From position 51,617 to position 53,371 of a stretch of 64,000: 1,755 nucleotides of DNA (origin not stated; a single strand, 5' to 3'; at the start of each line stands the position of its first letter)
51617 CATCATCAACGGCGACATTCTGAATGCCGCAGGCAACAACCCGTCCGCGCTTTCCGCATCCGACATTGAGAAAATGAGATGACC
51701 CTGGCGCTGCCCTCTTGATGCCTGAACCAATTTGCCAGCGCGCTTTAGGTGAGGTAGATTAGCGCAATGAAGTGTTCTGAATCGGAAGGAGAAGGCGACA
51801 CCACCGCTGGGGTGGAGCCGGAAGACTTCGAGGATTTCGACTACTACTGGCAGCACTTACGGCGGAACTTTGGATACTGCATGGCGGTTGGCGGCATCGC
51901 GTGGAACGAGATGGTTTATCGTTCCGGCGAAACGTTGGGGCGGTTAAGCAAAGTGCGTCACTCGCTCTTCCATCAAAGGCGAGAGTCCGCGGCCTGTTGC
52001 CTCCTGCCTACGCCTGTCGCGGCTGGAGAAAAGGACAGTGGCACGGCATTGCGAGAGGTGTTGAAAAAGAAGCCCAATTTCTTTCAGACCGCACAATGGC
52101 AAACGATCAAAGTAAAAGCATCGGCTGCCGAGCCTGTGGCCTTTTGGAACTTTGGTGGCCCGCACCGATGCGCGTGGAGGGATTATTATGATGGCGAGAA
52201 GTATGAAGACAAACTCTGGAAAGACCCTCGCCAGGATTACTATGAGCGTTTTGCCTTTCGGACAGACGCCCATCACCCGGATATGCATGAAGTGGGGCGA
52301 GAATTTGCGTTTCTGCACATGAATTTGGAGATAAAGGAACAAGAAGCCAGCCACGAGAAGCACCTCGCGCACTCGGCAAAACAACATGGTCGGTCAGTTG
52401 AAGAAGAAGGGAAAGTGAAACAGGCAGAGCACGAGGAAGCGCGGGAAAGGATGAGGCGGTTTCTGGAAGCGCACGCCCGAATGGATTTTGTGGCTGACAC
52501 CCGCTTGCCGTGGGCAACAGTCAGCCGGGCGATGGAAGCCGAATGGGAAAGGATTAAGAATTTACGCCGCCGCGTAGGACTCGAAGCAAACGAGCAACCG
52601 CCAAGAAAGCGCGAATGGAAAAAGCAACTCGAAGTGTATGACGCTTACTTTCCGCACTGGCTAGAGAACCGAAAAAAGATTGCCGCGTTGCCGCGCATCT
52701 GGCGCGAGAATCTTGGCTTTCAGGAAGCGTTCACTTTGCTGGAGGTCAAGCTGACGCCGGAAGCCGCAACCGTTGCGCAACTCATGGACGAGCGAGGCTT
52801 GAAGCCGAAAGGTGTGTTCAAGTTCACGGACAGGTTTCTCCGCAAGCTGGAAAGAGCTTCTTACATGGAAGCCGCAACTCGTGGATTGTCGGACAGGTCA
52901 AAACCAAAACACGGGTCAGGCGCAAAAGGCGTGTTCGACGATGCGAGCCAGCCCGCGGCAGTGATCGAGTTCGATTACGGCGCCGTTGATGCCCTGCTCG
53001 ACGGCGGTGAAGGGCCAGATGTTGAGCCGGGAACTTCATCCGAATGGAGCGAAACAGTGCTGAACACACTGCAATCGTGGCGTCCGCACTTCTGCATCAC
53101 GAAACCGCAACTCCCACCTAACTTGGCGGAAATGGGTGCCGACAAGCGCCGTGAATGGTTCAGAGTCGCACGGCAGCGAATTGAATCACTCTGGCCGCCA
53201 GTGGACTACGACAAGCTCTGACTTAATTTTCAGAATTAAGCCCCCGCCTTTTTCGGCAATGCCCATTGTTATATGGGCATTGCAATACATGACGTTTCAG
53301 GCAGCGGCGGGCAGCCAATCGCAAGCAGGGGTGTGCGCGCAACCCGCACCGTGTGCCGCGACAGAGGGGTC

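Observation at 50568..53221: AAA+ ATPase plus 484-aa orphan protein in the cargo slot of the element: candidate undescribed defence module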

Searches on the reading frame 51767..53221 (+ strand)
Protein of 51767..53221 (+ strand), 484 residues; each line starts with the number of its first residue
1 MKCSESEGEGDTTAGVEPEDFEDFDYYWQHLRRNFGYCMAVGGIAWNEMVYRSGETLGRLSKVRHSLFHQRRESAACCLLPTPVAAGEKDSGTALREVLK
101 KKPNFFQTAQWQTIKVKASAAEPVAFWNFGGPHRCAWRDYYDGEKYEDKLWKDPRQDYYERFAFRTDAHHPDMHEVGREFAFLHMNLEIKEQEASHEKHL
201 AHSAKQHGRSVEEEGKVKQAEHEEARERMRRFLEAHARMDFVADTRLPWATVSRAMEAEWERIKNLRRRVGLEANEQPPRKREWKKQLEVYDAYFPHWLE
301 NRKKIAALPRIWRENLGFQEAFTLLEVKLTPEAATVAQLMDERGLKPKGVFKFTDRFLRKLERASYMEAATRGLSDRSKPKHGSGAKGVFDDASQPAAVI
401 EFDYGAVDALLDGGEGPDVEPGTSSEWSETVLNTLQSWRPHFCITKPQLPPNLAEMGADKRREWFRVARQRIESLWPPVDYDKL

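Call 7: search_protein_families(library=padloc, proteins=[window:51767-53221:+], max_evalue=0.01)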
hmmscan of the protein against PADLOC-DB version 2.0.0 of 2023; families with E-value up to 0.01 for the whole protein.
window:51767-53221:+ (484 aa): 0 families

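Call 8: search_protein_families(library=pfam, proteins=[window:51767-53221:+], max_evalue=0.01)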
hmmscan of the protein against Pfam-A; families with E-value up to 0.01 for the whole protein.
window:51767-53221:+ (484 aa): 0 families

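Call 9: search_protein_families(library=ncbifam, proteins=[window:51767-53221:+], max_evalue=0.01)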
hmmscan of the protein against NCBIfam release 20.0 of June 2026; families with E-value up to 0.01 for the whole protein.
window:51767-53221:+ (484 aa): 0 families

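Call 10: find_homologous_proteins(query=window:51767-53218:+)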
Query window:51767-53218:+ (484 aa): 24 proteins with E <= 0.001 among 8000 candidates.
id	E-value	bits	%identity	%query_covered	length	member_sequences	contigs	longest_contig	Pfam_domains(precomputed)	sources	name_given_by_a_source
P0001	8.8e-226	769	72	95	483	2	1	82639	-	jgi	jgi:hypothetical protein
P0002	2.3e-225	768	73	95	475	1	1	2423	-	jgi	jgi:hypothetical protein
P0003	1.3e-221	755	69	98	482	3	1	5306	-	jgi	-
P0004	4.1e-220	750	71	99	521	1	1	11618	-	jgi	jgi:hypothetical protein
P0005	6.8e-214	730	70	95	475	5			-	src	-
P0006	2.0e-213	728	69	96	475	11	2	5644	-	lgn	-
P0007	2.8e-213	728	68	99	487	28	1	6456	-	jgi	-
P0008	1.3e-207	709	67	100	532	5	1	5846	-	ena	-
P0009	7.4e-207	706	100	64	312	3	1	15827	-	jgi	jgi:hypothetical protein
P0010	6.7e-205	700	68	98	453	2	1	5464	-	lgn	-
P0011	4.7e-199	681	66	100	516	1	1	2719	-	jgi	jgi:hypothetical protein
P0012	2.6e-198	678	66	96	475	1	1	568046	-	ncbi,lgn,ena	-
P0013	8.9e-198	677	66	99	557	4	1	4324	-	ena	-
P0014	1.6e-190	653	65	99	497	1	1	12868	-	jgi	jgi:hypothetical protein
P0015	4.2e-190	651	65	95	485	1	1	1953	-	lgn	-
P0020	5.8e-177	608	61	99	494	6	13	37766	-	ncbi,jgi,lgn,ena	jgi:hypothetical protein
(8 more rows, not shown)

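Call 11: search_protein_families(library=phrogs, proteins=[window:51767-53221:+], max_evalue=0.01)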
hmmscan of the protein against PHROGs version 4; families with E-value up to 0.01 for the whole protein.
window:51767-53221:+ (484 aa): 0 families

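Call 12: find_encoding_contigs(protein=P0012, flank=10000, max_places=3)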
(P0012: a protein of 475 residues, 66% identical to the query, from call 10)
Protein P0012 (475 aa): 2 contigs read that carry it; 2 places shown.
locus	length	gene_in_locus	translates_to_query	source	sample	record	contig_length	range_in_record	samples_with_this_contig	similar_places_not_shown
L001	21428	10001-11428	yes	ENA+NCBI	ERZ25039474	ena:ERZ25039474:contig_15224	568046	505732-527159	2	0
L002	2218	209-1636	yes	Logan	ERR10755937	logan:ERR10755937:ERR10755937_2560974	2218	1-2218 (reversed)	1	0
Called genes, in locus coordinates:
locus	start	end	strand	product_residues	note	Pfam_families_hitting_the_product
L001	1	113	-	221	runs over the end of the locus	-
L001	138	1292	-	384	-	PF20706:GT4-conflict, PF13439:Glyco_transf_4, PF13579:Glyco_trans_4_4, PF00534:Glycos_transf_1, PF13692:Glyco_trans_1_4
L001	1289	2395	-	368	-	PF13439:Glyco_transf_4, PF13524:Glyco_trans_1_2 (faint), PF00534:Glycos_transf_1, PF13692:Glyco_trans_1_4, PF20706:GT4-conflict (weak)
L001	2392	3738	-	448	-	-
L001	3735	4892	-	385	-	PF20706:GT4-conflict, PF00534:Glycos_transf_1, PF13692:Glyco_trans_1_4, PF13524:Glyco_trans_1_2 (weak)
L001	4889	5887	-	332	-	PF13439:Glyco_transf_4 (faint), PF20706:GT4-conflict, PF00534:Glycos_transf_1, PF13692:Glyco_trans_1_4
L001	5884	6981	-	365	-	-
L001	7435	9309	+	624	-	PF13520:AA_permease_2, PF00582:Usp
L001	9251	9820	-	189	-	-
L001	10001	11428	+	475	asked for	-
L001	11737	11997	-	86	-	-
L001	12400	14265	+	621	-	PF13520:AA_permease_2, PF00582:Usp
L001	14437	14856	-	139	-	PF01850:PIN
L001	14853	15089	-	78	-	PF04014:MazE_antitoxin (weak)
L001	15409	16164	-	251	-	PF00483:NTP_transferase, PF12804:NTP_transf_3, PF02348:CTP_transf_3 (faint)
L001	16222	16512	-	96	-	PF01022:HTH_5 (weak), PF13601:HTH_34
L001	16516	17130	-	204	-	-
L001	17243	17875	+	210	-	PF01726:LexA_DNA_bind, PF00717:Peptidase_S24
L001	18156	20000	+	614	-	PF08439:Peptidase_M3_N, PF01432:Peptidase_M3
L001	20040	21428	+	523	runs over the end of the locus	-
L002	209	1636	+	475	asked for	-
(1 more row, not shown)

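Call 13: find_encoding_contigs(protein=P0001, flank=10000, max_places=3)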
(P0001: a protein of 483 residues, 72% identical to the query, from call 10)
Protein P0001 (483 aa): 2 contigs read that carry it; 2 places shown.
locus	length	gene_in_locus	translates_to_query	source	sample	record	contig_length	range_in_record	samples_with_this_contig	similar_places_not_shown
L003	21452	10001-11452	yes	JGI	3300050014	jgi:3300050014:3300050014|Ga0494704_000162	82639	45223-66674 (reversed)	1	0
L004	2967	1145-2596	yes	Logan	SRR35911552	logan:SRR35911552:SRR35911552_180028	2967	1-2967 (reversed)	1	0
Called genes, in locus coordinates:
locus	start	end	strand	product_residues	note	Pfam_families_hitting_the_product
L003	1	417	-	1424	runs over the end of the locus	PF05860:TPS, PF12545:DUF3739 (weak)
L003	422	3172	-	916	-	PF00165:HTH_AraC (weak), PF12833:HTH_18, PF08479:POTRA_2, PF03865:ShlB (weak)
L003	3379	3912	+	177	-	-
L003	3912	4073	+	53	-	-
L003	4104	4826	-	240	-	-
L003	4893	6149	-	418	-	-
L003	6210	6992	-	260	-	PF07589:PEP_exosort_dom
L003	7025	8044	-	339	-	-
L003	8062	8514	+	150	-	-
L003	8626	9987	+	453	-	-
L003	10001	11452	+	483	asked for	-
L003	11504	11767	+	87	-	-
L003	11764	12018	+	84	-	-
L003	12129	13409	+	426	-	PF09250:Prim-Pol (weak)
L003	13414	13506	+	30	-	-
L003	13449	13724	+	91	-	-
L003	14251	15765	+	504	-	-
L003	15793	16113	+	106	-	PF20619:DUF6804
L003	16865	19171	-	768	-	-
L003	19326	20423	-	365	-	-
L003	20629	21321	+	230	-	PF07963:N_methyl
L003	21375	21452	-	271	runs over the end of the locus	PF03807:F420_oxidored, PF14748:P5CR_dimer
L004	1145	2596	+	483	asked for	-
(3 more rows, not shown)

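Call 14: find_encoding_contigs(protein=P0020, flank=10000, max_places=6)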
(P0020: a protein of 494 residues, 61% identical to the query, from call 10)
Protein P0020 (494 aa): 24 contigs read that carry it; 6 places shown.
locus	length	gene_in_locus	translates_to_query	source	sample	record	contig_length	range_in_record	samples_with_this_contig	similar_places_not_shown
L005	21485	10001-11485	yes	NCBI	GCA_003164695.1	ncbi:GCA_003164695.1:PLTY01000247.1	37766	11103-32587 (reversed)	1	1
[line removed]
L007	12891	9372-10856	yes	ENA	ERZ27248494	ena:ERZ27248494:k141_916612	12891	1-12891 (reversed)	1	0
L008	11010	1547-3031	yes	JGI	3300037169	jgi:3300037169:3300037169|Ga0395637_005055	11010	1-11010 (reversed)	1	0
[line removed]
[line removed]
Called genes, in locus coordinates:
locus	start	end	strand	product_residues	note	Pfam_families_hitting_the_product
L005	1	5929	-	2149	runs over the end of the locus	PF17957:Big_7, PF17957:Big_7, PF07610:DUF1573 (weak), PF15780:ASH, PF22073:Cep192_D4 (weak), PF22544:HYDIN_VesB_CFA65-like_Ig (weak), PF17957:Big_7, PF17963:Big_9, +2 more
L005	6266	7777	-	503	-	PF08281:Sigma70_r4_2, PF23914:TPR_CcmH_CycH (faint), PF12895:ANAPC3 (faint), PF13431:TPR_17 (faint), PF13432:TPR_16 (faint), PF14559:TPR_19 (faint), PF00515:TPR_1 (faint), PF07719:TPR_2 (faint), +2 more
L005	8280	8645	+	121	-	PF00589:Phage_integrase (weak)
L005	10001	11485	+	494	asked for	-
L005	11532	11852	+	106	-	-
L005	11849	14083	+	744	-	PF12965:DUF3854, PF12307:DUF3631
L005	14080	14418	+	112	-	-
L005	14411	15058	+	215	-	PF00589:Phage_integrase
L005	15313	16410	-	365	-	PF01661:Macro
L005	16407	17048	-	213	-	PF14487:DarT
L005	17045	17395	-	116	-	PF10711:DUF2513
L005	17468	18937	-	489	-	-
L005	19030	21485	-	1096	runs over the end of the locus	PF13091:PLDc_2, PF04851:ResIII, PF00176:SNF2-rel_dom, PF00270:DEAD (weak), PF00271:Helicase_C, PF12137:RapA_C (weak)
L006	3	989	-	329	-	?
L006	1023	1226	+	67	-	-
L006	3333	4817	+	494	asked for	-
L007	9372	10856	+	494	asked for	-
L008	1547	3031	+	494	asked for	-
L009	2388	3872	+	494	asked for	-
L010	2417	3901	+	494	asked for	-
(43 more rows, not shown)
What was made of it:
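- Closest known: tRNA-integrated primase-bearing islands and satellites with defence cargo. Same: The backbone is integrase, regulator, AlpA/Xis-like gene and primase, with a variable defence cargo (R-M here; DarT-Macro and PLD-SNF2 in the P0020-type relatives, call 14).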

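Call 23: find_related_loci(query=A1, collection=genome_contigs, flank=10000)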
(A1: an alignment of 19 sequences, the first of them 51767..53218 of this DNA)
Query A1 (484 aa) in genome_contigs; peptide patterns used: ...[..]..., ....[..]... (x = any residue, [..] = any of these).
65 stretches matched a pattern; 3 encode a relative of the query (tblastn E <= 1e-3); 3 distinct loci.
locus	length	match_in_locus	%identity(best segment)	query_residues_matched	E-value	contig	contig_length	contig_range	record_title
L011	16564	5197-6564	70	22-481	0e+0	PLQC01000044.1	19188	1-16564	MAG: Limisphaerales bacterium isolate bog_1460 73.20120700_S2X.40_contig_611, whole genome shotgun sequence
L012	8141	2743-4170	67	1-484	0e+0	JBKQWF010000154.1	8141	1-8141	MAG: Limisphaerales bacterium isolate SEr3G3H3I__bin_261 SEr3G3H3I_000000233772, whole genome shotgun sequence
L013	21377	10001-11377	66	19-481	0e+0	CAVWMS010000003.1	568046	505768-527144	MAG: uncultured Verrucomicrobiae bacterium isolate MFD01248.bin.2.77 genome assembly, contig: contig_15224, whole genome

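Call 24: find_related_loci(query=A1, collection=metagenome_contigs, flank=10000)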
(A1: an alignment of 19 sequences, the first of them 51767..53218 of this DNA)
Query A1 (484 aa) in metagenome_contigs; peptide patterns used: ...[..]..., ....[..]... (x = any residue, [..] = any of these).
154 stretches matched a pattern; 21 encode a relative of the query (tblastn E <= 1e-3); 21 distinct loci.
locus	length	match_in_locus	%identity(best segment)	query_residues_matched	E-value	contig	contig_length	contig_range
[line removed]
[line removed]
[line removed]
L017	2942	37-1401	71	23-481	0e+0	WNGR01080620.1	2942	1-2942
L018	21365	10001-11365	71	23-481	0e+0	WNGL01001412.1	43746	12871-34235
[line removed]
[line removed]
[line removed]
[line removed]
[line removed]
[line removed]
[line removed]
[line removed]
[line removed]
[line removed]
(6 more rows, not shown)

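Call 29: predict_structure(alignment_id=A1)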
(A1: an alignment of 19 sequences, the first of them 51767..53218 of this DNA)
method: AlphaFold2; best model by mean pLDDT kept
length: 484 residues; sequences in the alignment: 19
mean_pLDDT: 57.0   pTM: 0.39
mean pLDDT of the five models: 57.0, 55.0, 53.5, 51.5, 48.7
residues with pLDDT >= 90: 20; 70-90: 119; 50-70: 142; < 50: 203
segments of 3 or more residues with pLDDT < 50: 1-11, 121-153, 239-256, 276-316, 352-429, 443-449, 471-473, 475-484
pLDDT, mean of each block of 10 residues (from residue 1): 33 68 76 65 77 66 74 65 76 86 79 64 43 37 40 57 65 62 81 84 89 91 91 68 34 44 78 59 35 38 38 49 60 65 57 47 38 32 29 33 34 29 38 58 46 67 58 41 30
secondary structure, 60 per line:
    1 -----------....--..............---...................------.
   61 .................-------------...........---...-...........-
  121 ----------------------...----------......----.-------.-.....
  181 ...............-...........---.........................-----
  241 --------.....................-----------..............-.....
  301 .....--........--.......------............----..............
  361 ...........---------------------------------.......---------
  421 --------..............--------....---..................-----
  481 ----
elements in order: H12-15 H18-31 H35-53 H60-77 H91-101 H109-119 H156-161 H176-195 H197-207 H211-235 H249-269 H281-294 H296-305 H308-315 H318-324 H331-342 H347-371 H405-411 H429-442 H451-454 H458-475

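Call 36: search_protein_representatives(alignment_id=A1)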
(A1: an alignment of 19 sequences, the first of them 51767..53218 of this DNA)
Query: 19 sequences, 477 profile positions. Proteins with E-value up to 0.001 (for the whole library): 29; up to 1e-10: 26; up to 1e-30: 22. The best 29 are listed.
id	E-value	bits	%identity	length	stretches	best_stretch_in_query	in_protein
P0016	7.2e-254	859.7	-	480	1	1-471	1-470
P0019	6.8e-206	701.5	-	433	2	167-362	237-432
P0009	3.9e-163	560.5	-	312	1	169-475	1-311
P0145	2.5e-85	303.9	-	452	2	216-470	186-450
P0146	7.7e-77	275.9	-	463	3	207-350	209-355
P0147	3.4e-76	273.8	-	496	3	188-470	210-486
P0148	1.9e-71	258.1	-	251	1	212-471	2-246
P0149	5.7e-62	226.9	-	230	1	243-465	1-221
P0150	8.0e-59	216.5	-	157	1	325-476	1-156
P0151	3.1e-51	191.5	-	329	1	173-466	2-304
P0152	1.0e-50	189.8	-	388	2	213-469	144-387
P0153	3.1e-48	181.6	-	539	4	202-466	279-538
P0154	2.7e-44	168.6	-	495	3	219-470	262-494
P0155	2.1e-40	155.8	-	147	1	4-118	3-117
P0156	1.8e-39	152.7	-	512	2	84-469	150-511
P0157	8.0e-39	150.6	-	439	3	216-470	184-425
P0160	2.1e-34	136.0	-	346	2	171-293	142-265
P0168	5.2e-10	55.6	-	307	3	216-301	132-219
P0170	2.3e-05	40.2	-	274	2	225-290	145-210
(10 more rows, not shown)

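Call 37: fold_search(model_id=the predicted structure, library=pdb)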
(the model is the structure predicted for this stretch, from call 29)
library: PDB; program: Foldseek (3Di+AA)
matches with E <= 10: 60; with E <= 0.001: 0
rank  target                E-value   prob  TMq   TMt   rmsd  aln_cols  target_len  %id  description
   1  6z0c_D                7.8e-01  0.13  0.10  0.20  21.4       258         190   11  Structure of in silico modelled artificial Maquette-3 protein (released 2021-03-17)
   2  6tz5_AA               1.2e+00  0.12  0.09  0.21  29.5       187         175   16  CryoEM reconstruction of membrane-bound ESCRT-III filament composed of CHMP1B+IST1 (left-handed) (released 2020-04-08)
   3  6tz9_A                1.3e+00  0.15  0.10  0.24  28.3       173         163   16  CryoEM reconstruction of membrane-bound ESCRT-III filament composed of CHMP1B only (released 2020-04-08)
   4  3hiu_D                1.3e+00  0.14  0.10  0.27  24.5       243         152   11  The crystal structure of protein (XCC3681) from Xanthomonas campestris pv. campestris str. ATCC 33913 (released 2009-07-14)
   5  6z0c_B                1.9e+00  0.08  0.10  0.20  21.4       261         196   11  Structure of in silico modelled artificial Maquette-3 protein (released 2021-03-17)
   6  4bne_B                1.9e+00  0.03  0.08  0.12  29.9       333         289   12  Pacsin2 Interacts with Membranes and Actin-Filaments (released 2014-05-14)
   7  6tz4_02               2.0e+00  0.14  0.10  0.25  29.1       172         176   14  CryoEM reconstruction of membrane-bound ESCRT-III filament composed of CHMP1B+IST1 (right-handed) (released 2020-04-08)
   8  3i2w_A                2.0e+00  0.04  0.09  0.13  25.3       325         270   11  Crystal structure of EFC/F-BAR domain of Drosophila Syndapin/PACSIN (released 2010-03-02)
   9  7pqh_G                2.4e+00  0.03  0.08  0.05  26.7       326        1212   11  Cryo-EM structure of Saccharomyces cerevisiae TOROID (TORC1 Organized in Inhibited Domains). (released 2023-01-18)
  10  6xns_B                2.7e+00  0.06  0.11  0.13  21.0       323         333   14  C3_crown-05 (released 2020-12-23)
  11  3q84_H                3.0e+00  0.04  0.09  0.13  25.7       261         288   10  Crystal structure of human PACSIN 1 F-BAR domain (released 2012-02-22)
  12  3ulq_A                3.8e+00  0.01  0.08  0.09  22.5       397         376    9  Crystal Structure of the Anti-Activator RapF Complexed with the Response Regulator ComA DNA Binding Domain (released 2012-01-04)
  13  3i2w_B                4.0e+00  0.03  0.10  0.14  29.7       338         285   10  Crystal structure of EFC/F-BAR domain of Drosophila Syndapin/PACSIN (released 2010-03-02)
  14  9dws_B                4.2e+00  0.03  0.11  0.16  24.3       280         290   12  X-ray crystal structure of Francisella hispaniensis apo ribonucleotide reductase beta subunit (released 2025-09-17)
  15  2x3v_A                4.4e+00  0.02  0.08  0.11  25.1       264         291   12  Structure of The F-BAR Domain of Mouse Syndapin I (released 2010-04-07)
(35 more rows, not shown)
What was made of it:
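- Tried and rejected: AlphaFold2 with the shallow alignment A1 gave pLDDT 57, and Foldseek against the PDB gave nothing (calls 29, 37).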
